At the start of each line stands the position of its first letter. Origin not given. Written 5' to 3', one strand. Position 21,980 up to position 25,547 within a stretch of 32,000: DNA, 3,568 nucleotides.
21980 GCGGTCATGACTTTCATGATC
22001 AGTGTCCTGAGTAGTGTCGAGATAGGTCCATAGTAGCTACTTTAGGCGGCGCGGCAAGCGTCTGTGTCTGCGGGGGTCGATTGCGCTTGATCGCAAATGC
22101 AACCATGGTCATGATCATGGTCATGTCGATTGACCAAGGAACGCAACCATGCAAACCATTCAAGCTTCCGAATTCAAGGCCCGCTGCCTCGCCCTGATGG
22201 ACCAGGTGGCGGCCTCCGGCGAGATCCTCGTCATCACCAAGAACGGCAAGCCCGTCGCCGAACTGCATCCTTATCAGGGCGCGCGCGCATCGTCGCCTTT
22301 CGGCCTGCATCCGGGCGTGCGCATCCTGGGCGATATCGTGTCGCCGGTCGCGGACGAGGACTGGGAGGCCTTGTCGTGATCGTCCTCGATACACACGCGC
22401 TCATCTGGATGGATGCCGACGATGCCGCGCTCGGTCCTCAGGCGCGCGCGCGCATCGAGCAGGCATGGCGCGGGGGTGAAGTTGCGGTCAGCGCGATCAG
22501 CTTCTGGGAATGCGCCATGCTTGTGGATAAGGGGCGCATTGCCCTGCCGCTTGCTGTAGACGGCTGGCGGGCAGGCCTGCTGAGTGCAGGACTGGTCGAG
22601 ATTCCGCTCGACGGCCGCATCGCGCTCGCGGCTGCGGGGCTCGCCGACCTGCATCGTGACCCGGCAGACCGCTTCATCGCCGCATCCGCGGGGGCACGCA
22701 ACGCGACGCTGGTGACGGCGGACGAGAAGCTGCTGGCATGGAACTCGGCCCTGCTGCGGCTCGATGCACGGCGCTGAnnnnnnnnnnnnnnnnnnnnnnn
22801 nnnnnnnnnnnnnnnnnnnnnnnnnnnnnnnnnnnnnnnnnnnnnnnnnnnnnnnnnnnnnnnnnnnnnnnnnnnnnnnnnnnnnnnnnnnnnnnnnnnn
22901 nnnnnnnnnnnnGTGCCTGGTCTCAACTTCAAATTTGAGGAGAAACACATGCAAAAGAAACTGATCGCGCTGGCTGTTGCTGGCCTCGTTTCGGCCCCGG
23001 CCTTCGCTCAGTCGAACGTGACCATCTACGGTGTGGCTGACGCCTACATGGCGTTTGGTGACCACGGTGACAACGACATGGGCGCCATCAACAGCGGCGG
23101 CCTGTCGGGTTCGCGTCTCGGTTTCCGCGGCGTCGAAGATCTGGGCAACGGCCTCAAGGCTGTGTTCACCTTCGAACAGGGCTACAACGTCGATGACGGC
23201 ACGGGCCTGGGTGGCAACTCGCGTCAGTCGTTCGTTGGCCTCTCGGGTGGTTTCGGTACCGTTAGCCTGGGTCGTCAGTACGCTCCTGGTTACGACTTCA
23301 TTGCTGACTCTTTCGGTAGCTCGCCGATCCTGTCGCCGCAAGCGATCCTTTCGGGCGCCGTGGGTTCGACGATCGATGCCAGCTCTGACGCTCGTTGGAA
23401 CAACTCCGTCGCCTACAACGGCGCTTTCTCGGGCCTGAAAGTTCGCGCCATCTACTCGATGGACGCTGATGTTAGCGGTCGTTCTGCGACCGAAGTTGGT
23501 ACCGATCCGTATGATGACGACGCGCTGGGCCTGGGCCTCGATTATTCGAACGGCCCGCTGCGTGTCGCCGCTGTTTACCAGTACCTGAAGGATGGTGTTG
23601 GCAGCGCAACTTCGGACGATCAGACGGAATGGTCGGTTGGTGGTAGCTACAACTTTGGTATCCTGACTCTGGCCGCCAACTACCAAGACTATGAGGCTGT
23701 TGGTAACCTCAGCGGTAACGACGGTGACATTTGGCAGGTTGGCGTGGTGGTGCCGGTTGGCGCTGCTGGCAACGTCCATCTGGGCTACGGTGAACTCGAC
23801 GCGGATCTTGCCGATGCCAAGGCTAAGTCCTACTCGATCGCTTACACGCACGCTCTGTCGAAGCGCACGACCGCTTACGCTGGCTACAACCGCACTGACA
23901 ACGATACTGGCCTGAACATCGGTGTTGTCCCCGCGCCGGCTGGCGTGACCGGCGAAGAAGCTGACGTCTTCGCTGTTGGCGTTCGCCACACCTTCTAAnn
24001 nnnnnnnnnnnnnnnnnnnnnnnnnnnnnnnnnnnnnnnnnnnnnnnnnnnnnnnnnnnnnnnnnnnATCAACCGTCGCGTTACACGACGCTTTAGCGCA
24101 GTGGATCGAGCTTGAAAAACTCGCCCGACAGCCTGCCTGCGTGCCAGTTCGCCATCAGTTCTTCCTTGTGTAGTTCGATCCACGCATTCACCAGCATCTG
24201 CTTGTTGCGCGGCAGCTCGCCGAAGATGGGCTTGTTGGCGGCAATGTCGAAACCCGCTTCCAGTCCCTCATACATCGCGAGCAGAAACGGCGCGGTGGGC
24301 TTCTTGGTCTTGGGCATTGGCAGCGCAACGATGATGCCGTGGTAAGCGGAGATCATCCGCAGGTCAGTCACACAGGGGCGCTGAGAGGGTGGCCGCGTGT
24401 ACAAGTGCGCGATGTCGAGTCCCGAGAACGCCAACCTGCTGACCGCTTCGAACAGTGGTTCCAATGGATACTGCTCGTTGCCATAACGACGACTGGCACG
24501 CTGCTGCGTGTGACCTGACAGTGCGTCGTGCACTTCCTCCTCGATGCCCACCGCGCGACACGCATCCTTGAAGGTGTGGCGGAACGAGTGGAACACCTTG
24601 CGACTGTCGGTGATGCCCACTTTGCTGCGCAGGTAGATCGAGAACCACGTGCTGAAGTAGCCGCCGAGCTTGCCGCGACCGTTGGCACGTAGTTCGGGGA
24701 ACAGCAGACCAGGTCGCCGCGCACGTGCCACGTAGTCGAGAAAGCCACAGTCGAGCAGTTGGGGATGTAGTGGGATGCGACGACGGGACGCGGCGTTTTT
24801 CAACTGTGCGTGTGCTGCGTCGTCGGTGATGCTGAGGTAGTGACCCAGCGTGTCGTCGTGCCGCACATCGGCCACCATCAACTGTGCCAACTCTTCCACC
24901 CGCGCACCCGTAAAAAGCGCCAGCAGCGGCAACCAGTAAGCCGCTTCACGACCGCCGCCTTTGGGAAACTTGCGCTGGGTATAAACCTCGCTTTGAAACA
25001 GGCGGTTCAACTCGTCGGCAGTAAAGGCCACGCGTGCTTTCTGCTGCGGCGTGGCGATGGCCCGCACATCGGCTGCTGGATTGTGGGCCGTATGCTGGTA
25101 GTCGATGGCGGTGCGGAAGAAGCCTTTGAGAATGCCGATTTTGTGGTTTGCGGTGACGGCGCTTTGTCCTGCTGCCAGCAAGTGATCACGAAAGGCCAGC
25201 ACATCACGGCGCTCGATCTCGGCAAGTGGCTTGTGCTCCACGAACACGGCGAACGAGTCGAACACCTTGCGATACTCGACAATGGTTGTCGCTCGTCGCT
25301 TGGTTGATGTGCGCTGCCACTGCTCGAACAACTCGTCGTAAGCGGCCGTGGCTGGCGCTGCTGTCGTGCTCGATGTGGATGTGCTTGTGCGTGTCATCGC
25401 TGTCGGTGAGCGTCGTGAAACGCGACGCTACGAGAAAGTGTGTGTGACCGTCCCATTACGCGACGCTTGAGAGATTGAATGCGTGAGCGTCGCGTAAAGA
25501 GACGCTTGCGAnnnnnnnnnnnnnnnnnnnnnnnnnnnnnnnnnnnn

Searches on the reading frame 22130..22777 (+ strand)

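Call 72: search_protein_families(library=pfam, proteins=[window:22130-22777:+], max_evalue=0.001)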
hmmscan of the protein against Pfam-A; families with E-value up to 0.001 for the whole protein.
window:22130-22777:+ (215 aa): 1 family
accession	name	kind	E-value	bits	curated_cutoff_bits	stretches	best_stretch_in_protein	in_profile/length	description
PF01850.27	PIN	-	1.1e-14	55.5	23.6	1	84-201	1-114/120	PIN domain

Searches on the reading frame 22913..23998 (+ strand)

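Call 72: search_protein_families(library=pfam, proteins=[window:22913-23998:+], max_evalue=0.001)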
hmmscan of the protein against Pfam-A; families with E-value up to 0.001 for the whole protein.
window:22913-23998:+ (361 aa): 2 families
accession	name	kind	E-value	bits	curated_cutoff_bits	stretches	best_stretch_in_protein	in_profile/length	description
PF13609.12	Porin_4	-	2.9e-62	211.7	27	1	19-332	1-309/310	Gram-negative porin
PF00267.27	Porin_1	-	2.6e-13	50.6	23.7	1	62-261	26-234/337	Gram-negative porin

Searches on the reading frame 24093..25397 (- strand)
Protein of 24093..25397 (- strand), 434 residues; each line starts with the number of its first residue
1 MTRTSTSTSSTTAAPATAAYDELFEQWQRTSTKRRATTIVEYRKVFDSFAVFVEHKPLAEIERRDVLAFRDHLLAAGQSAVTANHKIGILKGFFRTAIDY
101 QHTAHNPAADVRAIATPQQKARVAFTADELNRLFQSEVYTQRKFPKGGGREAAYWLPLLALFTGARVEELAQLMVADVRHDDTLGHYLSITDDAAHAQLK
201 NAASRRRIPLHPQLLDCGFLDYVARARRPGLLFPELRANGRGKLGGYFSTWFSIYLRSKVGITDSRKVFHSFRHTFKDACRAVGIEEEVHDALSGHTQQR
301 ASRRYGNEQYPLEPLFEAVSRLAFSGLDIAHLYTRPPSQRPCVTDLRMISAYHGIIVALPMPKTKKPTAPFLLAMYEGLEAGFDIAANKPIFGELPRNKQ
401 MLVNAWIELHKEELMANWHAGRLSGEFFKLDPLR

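Call 19: search_protein_families(library=pfam, proteins=[window:24093-25397:-], max_evalue=0.01)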
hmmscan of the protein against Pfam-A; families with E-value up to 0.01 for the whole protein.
window:24093-25397:- (434 aa): 7 families
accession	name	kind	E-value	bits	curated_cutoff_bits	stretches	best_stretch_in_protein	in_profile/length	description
PF13711.11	DUF4160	-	3.9e-08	33.8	23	1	365-419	11-65/65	Domain of unknown function (DUF4160)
PF02899.23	Phage_int_SAM_1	-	4.7e-07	30.4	22.3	1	33-99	13-81/83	Phage integrase, N-terminal SAM-like domain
PF13102.12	Phage_int_SAM_5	-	6.9e-07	30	22.3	1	24-108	6-93/98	Phage integrase SAM-like domain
PF13495.12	Phage_int_SAM_4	-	2.8e-06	28.1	27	1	33-99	13-80/85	Phage integrase, N-terminal SAM-like domain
PF24624.1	Int_N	-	2.4e-05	25.4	27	1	21-114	6-99/100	Phage integrase, N-terminal domain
PF00589.27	Phage_integrase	-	0.00014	22.1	27.1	1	157-308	28-168/172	Phage integrase family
PF22022.2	Phage_int_M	-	0.0049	17.5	27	1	34-112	16-94/96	Phage integrase central domain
